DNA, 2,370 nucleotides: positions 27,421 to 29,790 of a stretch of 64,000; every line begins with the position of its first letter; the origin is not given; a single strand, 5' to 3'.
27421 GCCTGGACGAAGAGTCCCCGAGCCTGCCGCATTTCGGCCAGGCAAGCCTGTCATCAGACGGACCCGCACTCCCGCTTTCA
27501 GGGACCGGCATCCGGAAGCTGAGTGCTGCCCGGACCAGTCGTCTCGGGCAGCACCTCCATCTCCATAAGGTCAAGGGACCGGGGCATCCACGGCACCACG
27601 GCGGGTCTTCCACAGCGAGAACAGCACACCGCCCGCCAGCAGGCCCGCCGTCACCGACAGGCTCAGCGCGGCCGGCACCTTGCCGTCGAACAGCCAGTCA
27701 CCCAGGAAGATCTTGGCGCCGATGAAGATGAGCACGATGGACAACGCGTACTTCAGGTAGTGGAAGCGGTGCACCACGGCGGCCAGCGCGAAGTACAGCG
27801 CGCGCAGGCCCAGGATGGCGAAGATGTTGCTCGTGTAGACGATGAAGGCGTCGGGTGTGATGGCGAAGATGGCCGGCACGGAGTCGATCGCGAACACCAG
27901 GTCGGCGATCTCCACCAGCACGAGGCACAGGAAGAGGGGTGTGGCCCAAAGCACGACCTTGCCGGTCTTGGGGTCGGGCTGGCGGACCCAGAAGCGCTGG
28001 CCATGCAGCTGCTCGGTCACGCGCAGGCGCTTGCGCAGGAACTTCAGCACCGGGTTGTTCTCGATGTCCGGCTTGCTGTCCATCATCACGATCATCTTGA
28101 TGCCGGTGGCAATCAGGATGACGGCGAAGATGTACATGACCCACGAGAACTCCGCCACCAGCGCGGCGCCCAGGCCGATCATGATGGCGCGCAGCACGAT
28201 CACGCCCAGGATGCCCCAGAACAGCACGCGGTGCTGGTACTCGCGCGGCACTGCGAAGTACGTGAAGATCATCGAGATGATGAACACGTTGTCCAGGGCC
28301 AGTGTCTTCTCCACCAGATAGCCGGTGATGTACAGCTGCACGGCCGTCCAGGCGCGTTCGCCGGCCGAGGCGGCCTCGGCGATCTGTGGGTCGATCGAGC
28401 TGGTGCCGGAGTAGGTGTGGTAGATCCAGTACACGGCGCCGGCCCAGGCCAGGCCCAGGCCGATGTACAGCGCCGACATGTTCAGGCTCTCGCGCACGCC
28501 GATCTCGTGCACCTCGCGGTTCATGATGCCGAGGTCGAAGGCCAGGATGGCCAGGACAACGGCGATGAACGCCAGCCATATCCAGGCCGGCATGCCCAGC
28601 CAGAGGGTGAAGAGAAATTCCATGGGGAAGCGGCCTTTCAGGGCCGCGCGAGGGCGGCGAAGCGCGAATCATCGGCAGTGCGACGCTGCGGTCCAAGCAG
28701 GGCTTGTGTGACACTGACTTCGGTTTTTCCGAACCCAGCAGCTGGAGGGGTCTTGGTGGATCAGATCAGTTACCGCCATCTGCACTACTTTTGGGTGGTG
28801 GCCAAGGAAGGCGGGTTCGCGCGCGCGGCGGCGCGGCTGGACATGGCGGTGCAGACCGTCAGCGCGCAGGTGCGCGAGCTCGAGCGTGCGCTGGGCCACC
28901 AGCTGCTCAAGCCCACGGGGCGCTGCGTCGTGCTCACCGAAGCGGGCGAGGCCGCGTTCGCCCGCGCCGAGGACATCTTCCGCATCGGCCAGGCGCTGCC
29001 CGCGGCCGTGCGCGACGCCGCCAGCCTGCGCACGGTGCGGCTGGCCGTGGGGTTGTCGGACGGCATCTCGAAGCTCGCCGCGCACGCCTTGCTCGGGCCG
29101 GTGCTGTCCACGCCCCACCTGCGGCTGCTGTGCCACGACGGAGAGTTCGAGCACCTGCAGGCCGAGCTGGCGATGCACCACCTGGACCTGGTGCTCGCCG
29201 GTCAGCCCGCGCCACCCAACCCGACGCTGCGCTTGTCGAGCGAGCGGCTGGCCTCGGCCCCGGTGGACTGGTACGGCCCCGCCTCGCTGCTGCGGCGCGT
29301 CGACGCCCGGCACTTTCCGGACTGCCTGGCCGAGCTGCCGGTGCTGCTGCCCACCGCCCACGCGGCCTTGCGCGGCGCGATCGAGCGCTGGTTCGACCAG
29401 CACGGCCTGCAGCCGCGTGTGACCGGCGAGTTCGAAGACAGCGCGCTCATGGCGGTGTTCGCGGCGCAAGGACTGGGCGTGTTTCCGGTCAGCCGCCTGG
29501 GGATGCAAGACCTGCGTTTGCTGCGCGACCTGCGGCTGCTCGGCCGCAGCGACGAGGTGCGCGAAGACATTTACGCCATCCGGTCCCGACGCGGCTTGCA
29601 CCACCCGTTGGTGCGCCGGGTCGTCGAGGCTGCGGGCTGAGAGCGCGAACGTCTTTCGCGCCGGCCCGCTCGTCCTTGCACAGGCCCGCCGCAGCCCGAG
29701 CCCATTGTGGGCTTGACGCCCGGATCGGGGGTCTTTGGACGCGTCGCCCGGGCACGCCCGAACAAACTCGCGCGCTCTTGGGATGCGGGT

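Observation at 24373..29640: NhaR-like LysR / TerC / arrest uORF / SecDF module: ion or metal stress coupled to protein export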

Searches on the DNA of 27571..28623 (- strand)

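Call 50: search_rna_families(sources=[L085, L087, L089, L097, L099, L101, L108, L112, L117, L120, L121], threshold=gathering)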
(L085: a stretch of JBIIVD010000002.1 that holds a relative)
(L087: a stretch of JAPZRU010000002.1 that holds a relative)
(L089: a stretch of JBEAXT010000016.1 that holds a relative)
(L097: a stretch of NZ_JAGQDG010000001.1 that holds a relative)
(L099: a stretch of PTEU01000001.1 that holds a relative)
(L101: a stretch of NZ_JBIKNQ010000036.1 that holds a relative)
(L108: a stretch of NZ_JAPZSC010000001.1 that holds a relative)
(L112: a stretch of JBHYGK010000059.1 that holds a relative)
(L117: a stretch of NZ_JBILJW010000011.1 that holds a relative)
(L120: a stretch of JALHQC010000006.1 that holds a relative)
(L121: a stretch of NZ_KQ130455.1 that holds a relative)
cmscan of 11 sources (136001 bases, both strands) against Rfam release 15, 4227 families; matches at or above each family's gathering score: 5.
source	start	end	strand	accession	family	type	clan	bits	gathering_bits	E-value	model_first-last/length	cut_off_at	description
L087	5773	5830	+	RF03067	terC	Cis-reg;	-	59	39.9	2.3e-07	1-59/59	no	terC RNA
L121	5558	5627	+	RF03067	terC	Cis-reg;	-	53.9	39.9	3.2e-06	1-59/59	no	terC RNA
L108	5856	5912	+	RF03067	terC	Cis-reg;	-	47.2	39.9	0.00011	1-59/59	no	terC RNA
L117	5855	5911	+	RF03067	terC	Cis-reg;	-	47.2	39.9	0.00011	1-59/59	no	terC RNA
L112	5859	5915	+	RF03067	terC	Cis-reg;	-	45.5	39.9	0.00027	1-59/59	no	terC RNA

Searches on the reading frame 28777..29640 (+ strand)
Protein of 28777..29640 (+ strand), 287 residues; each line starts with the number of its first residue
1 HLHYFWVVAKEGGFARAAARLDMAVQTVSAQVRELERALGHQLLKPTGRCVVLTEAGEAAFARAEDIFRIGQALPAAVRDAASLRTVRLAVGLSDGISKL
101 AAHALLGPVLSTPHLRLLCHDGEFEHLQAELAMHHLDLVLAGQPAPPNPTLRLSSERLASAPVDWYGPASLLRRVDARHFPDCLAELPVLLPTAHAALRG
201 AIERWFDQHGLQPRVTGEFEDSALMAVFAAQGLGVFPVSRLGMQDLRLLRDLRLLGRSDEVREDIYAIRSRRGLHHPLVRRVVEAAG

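Call 6: search_protein_families(library=pfam, proteins=[window:28777-29640:+], max_evalue=0.01)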
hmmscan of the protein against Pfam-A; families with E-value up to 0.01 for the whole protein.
window:28777-29640:+ (287 aa): 3 families
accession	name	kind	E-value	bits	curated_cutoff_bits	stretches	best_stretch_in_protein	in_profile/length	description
PF00126.33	HTH_1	-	7e-18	64.8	26.6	1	1-58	3-60/60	Bacterial regulatory helix-turn-helix protein, lysR family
PF03466.25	LysR_substrate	-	1.2e-16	61.2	28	1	112-285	32-203/209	LysR substrate binding domain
PF13556.12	HTH_30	-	0.0063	16.7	27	0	11-51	12-52/59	PucR C-terminal helix-turn-helix domain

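Call 7: search_protein_families(library=ncbifam, proteins=[window:28777-29640:+], max_evalue=0.01)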
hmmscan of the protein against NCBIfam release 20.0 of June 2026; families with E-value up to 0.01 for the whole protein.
window:28777-29640:+ (287 aa): 47 families (the best 25 are shown)
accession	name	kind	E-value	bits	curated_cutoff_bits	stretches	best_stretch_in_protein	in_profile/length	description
NF008284.0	PRK11062.1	equivalog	1.7e-48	165.3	219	1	1-285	8-288/299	transcriptional activator NhaR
NF008416.0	PRK11242.1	equivalog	2.1e-21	76.5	277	1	1-219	5-222/300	transcriptional regulator CynR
TIGR02424.1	TF_pcaQ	equivalog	1.3e-18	67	303.8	1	1-213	7-219/300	pca operon transcription factor PcaQ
TIGR03339.1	phn_lysR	subfamily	4.5e-18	65.5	341.1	1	2-275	2-270/279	aminoethylphosphonate catabolism associated LysR family transcriptional regulator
NF007439.0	PRK09986.1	equivalog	4.4e-17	62.4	290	1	2-236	12-247/296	LysR family transcriptional regulator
NF047520.1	trans_act_CidR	equivalog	2.3e-15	56.5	415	1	1-97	5-101/292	cidABC operon transcriptional activator CidR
NF045775.1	acetoin_reg_AlsR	exception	5.6e-15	55.6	430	1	1-77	5-82/290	acetoin biosynthesis transcriptional regulator AlsR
NF008410.0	PRK11233.1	equivalog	1.4e-14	53.9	309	1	2-235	6-235/305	nitrogen assimilation transcriptional regulator NAC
NF008722.0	PRK11716.1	equivalog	9.5e-14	51.1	246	1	2-262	6-265/293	HTH-type transcriptional activator IlvY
NF040786.1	LysR_Sec_metab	equivalog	3.8e-13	49.1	250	1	2-144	6-149/298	selenium metabolism-associated LysR family transcriptional regulator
NF007385.0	PRK09906.1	equivalog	1.7e-12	47.1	356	1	1-79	5-83/296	DNA-binding transcriptional regulator HcaR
NF053705.1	TransRegGltCGpos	equivalog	5.8e-12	45.4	350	1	2-236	6-239/300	glutamate biosynthesis transcriptional regulator GltC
NF040888.1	trans_reg_YafC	equivalog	7.8e-12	44.7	470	1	2-69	8-75/293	DNA-binding transcriptional regulator YafC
NF008352.0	PRK11139.1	subfamily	7.8e-11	41.6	288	1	4-92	13-99/305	transcriptional regulator GcvA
NF007501.0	PRK10094.1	equivalog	2.3e-10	40.1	372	1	2-79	7-84/308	HTH-type transcriptional activator AllS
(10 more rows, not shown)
